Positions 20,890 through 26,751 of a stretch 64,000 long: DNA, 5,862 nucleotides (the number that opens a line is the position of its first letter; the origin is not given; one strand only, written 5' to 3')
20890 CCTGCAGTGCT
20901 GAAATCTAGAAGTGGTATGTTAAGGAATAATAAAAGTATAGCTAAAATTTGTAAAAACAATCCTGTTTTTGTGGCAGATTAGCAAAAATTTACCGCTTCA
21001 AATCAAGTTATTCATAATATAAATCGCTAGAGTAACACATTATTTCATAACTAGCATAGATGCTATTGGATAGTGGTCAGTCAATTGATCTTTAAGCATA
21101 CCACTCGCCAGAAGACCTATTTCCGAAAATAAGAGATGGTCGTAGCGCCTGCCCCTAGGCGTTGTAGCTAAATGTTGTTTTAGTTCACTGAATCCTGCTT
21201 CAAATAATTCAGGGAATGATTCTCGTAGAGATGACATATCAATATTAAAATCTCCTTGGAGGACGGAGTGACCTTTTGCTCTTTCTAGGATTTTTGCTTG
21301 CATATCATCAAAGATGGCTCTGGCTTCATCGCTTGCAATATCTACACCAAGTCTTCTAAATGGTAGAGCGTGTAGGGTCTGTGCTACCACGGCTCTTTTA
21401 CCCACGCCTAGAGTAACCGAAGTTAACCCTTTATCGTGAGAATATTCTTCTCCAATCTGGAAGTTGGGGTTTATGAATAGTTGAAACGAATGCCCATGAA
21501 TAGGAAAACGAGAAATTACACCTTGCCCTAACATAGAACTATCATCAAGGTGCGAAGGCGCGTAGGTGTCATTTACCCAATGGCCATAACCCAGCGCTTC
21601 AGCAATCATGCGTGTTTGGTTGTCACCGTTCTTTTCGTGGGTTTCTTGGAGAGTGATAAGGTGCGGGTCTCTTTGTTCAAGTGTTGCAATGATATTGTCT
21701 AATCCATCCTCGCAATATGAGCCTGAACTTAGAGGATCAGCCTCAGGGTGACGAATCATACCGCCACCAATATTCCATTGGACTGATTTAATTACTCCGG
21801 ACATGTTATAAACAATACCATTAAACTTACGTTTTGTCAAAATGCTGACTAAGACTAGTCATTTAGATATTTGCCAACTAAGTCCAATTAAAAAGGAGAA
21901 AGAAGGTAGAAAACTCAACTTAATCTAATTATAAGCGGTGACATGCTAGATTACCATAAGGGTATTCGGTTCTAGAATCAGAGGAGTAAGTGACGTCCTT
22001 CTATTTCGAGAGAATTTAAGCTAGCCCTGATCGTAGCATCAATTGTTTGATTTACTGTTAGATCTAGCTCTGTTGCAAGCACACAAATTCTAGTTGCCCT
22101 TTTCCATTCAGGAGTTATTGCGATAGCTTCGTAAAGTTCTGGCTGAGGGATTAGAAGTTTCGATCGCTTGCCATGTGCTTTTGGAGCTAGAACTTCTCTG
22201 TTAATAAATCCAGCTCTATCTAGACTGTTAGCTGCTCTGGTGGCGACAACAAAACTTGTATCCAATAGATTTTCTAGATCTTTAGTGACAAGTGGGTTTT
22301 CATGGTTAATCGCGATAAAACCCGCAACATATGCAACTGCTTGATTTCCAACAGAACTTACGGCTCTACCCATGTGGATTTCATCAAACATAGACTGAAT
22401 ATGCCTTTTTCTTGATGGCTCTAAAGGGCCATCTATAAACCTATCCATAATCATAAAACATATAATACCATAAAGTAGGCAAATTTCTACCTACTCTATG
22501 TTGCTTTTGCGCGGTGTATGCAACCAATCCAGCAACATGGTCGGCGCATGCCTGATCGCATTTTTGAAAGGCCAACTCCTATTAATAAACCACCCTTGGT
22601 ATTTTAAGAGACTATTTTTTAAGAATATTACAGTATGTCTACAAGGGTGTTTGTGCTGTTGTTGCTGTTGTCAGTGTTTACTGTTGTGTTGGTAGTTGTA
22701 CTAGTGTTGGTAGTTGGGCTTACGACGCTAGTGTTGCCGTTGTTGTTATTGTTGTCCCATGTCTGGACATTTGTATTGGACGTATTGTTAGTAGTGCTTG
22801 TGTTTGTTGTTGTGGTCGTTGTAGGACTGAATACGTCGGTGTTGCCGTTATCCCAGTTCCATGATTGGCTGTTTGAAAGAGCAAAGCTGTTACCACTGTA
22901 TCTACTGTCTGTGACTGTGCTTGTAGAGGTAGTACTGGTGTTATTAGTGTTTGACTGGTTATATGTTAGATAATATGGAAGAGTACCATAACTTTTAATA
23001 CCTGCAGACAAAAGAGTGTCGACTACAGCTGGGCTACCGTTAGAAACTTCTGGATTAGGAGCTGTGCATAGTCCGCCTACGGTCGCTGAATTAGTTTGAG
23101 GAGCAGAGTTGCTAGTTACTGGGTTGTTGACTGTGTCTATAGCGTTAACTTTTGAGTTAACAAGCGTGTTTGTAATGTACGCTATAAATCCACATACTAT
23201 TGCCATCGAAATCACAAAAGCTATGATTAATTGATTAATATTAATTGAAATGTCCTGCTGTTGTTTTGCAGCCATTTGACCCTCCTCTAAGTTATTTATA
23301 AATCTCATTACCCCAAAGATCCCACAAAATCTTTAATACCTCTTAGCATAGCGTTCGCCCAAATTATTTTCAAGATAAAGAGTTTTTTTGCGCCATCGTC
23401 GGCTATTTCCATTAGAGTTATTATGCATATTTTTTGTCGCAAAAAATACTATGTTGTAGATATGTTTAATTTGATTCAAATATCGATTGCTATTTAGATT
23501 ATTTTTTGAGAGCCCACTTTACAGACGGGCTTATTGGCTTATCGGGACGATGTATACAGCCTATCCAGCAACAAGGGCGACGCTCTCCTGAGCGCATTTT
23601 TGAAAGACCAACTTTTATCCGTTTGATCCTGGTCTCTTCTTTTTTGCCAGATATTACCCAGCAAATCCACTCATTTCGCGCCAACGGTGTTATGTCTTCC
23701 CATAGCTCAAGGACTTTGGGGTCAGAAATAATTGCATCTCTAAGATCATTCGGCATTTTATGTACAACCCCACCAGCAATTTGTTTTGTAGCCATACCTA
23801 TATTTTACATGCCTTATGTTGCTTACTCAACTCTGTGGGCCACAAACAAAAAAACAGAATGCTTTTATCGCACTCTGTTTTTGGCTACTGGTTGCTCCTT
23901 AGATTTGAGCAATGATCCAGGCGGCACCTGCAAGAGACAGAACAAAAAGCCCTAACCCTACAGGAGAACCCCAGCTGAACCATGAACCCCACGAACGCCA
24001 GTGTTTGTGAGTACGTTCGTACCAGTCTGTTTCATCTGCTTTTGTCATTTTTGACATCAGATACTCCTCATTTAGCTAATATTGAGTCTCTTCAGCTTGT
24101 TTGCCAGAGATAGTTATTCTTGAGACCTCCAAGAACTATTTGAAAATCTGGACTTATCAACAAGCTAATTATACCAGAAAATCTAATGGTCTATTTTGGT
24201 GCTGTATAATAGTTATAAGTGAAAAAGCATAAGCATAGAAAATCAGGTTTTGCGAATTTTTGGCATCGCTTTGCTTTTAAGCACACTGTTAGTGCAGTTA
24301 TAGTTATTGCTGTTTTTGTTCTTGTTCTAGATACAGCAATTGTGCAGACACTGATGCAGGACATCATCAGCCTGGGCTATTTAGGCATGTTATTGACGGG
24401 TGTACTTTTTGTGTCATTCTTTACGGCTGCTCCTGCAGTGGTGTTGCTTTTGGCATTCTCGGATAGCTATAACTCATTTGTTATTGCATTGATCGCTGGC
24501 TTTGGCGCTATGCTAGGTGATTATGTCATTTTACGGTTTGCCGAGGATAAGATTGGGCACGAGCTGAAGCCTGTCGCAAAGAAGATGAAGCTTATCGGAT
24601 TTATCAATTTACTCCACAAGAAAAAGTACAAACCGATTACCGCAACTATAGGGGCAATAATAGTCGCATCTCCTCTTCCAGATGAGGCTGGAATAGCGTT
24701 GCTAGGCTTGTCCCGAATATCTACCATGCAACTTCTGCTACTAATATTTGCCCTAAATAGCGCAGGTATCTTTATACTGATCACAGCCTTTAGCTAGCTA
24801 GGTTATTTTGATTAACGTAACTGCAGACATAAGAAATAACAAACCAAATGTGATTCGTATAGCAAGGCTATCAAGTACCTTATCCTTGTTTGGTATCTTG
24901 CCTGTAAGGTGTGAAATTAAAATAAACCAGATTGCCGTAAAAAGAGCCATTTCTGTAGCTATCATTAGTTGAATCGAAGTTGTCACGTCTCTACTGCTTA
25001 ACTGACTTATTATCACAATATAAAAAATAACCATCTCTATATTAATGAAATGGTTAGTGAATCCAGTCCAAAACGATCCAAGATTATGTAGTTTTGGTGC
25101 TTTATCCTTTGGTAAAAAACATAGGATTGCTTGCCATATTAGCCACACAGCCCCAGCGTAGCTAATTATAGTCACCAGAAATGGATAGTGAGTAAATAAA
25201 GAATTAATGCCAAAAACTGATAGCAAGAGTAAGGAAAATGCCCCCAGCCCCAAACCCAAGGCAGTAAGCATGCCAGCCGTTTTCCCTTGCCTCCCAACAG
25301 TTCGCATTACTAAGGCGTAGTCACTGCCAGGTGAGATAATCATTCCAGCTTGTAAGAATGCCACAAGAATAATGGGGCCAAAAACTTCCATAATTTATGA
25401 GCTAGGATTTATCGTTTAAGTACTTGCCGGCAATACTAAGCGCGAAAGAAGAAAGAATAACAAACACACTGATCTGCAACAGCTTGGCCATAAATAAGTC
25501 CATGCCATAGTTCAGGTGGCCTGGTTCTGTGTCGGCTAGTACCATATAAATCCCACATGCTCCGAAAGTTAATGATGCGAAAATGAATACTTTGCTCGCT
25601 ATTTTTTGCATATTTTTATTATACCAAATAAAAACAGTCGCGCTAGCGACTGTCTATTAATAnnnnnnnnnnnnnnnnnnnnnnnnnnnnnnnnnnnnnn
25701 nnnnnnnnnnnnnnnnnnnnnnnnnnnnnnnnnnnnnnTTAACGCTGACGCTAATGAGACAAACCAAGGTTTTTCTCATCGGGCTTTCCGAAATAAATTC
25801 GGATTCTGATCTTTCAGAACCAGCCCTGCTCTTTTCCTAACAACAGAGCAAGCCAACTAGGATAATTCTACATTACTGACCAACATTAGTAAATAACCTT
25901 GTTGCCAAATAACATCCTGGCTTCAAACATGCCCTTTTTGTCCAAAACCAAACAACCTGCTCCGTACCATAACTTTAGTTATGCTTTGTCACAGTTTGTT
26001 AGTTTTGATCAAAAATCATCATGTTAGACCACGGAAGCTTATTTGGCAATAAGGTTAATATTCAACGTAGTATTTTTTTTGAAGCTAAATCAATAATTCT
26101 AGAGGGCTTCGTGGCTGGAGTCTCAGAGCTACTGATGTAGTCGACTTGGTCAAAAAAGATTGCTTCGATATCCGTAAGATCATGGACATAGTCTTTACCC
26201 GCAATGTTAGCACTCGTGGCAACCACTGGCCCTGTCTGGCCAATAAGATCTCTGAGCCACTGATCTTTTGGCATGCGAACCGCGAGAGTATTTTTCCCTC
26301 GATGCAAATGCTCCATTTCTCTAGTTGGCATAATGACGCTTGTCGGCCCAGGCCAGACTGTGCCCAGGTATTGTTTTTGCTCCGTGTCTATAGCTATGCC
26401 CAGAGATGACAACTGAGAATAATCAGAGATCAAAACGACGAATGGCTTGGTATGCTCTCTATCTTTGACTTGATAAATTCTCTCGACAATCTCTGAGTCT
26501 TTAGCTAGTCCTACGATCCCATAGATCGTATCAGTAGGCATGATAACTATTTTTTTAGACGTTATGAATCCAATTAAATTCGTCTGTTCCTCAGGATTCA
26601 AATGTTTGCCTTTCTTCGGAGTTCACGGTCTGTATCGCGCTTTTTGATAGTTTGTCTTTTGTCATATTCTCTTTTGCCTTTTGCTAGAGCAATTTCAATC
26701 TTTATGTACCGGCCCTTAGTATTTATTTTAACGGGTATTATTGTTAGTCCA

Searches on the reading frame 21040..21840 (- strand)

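Call 86: search_protein_families(library=pfam, proteins=[window:21040-21840:-], max_evalue=0.00001)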
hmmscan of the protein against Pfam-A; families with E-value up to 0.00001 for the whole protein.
window:21040-21840:- (266 aa): 1 family
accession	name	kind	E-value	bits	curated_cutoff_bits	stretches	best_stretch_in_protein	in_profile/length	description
PF03372.29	Exo_endo_phos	-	1.1e-12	48.7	24.5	1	20-248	1-213/225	Endonuclease/Exonuclease/phosphatase family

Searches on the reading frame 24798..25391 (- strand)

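Call 86: search_protein_families(library=pfam, proteins=[window:24798-25391:-], max_evalue=0.00001)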
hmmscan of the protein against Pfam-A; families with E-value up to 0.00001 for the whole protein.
window:24798-25391:- (197 aa): 1 family
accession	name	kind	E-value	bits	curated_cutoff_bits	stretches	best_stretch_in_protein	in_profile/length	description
PF01810.24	LysE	-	7.9e-17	61.8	25.6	1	17-194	3-190/193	LysE type translocator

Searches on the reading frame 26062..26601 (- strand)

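Call 86: search_protein_families(library=pfam, proteins=[window:26062-26601:-], max_evalue=0.00001)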
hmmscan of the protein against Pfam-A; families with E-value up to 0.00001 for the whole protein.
window:26062-26601:- (179 aa): 1 family
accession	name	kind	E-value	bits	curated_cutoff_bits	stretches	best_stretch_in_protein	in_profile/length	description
PF01300.24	Sua5_yciO_yrdC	-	9.6e-40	136.4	25.1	1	13-179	3-176/178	Telomere recombination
